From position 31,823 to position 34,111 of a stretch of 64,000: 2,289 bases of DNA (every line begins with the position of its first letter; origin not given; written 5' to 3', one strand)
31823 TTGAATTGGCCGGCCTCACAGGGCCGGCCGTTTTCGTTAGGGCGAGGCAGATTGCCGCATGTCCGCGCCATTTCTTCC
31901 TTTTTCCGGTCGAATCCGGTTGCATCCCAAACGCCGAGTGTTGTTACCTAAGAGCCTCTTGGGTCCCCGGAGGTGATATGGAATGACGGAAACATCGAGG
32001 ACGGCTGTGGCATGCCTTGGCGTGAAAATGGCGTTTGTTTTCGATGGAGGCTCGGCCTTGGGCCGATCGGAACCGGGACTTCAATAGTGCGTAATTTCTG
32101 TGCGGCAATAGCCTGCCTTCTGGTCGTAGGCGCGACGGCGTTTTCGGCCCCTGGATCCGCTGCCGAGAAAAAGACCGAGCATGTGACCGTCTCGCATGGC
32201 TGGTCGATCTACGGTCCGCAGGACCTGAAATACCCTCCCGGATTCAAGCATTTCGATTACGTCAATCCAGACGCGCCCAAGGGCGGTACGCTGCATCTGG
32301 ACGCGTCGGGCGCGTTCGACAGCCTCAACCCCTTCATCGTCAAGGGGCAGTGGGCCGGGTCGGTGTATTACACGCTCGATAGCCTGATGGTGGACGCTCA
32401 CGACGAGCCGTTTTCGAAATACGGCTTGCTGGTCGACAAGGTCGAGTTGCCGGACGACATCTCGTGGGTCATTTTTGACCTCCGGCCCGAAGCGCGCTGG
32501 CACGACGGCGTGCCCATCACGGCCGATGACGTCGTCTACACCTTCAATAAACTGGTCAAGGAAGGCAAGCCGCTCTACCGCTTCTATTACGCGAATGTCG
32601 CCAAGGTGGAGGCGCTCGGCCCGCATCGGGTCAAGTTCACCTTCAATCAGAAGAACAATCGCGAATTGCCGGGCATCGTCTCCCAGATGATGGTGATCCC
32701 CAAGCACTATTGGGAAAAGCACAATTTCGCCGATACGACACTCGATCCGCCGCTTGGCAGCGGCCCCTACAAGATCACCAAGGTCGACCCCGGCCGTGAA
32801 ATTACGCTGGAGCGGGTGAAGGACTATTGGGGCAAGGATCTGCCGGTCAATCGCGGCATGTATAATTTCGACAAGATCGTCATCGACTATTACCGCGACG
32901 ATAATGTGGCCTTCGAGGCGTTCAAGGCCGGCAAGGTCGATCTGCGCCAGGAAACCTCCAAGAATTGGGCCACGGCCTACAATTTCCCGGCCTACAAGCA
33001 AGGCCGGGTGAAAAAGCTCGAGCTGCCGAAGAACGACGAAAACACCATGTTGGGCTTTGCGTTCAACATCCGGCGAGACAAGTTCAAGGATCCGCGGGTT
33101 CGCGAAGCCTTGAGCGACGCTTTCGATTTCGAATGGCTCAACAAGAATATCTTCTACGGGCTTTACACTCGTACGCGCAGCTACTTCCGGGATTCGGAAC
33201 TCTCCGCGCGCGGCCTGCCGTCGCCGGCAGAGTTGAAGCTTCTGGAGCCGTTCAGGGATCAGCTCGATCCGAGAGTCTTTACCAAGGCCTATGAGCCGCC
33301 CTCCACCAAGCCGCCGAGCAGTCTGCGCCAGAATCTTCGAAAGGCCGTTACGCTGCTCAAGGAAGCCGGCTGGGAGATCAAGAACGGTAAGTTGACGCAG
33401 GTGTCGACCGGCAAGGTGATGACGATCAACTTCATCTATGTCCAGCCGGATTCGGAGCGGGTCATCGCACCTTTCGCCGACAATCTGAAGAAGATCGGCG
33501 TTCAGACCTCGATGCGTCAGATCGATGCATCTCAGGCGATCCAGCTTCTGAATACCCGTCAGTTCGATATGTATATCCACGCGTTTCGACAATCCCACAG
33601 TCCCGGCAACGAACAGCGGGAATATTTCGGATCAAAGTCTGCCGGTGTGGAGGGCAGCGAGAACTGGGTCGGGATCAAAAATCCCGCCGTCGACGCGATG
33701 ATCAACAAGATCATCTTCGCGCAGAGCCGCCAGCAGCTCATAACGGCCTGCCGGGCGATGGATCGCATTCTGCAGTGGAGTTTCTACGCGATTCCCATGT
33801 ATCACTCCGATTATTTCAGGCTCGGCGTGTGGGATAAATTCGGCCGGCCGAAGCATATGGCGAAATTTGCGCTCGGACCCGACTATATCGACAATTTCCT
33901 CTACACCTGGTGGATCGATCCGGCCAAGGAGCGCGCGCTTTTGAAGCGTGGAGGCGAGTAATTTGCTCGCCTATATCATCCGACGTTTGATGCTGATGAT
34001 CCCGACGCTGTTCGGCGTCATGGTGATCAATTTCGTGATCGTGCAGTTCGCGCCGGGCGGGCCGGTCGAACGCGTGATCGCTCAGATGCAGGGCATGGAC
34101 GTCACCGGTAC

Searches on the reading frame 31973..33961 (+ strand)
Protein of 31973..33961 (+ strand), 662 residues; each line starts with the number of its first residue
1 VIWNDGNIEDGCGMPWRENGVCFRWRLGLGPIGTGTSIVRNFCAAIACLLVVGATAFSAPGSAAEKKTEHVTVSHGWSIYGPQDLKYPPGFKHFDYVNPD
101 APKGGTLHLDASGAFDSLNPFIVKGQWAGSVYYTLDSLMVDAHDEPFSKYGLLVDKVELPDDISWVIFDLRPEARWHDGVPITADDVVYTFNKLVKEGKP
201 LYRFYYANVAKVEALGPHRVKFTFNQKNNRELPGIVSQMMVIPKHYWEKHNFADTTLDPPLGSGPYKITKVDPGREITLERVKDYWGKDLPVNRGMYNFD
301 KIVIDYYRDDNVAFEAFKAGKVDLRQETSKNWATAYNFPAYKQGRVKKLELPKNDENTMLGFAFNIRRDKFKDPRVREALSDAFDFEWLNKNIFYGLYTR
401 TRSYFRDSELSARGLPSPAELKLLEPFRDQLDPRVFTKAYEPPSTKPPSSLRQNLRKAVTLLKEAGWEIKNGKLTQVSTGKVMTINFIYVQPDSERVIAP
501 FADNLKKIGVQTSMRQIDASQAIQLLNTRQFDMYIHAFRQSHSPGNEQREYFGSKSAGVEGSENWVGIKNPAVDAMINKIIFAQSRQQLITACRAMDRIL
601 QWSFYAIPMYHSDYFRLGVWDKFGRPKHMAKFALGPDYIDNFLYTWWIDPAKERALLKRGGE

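Call 19: search_protein_families(library=pfam, proteins=[window:31973-33961:+])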
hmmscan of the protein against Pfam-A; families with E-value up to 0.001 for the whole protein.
window:31973-33961:+ (662 aa): 1 family
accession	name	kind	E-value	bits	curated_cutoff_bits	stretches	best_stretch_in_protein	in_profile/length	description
PF00496.27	SBP_bac_5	-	5.4e-72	243.4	32.4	1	153-556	6-364/368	Bacterial extracellular solute-binding proteins, family 5 Middle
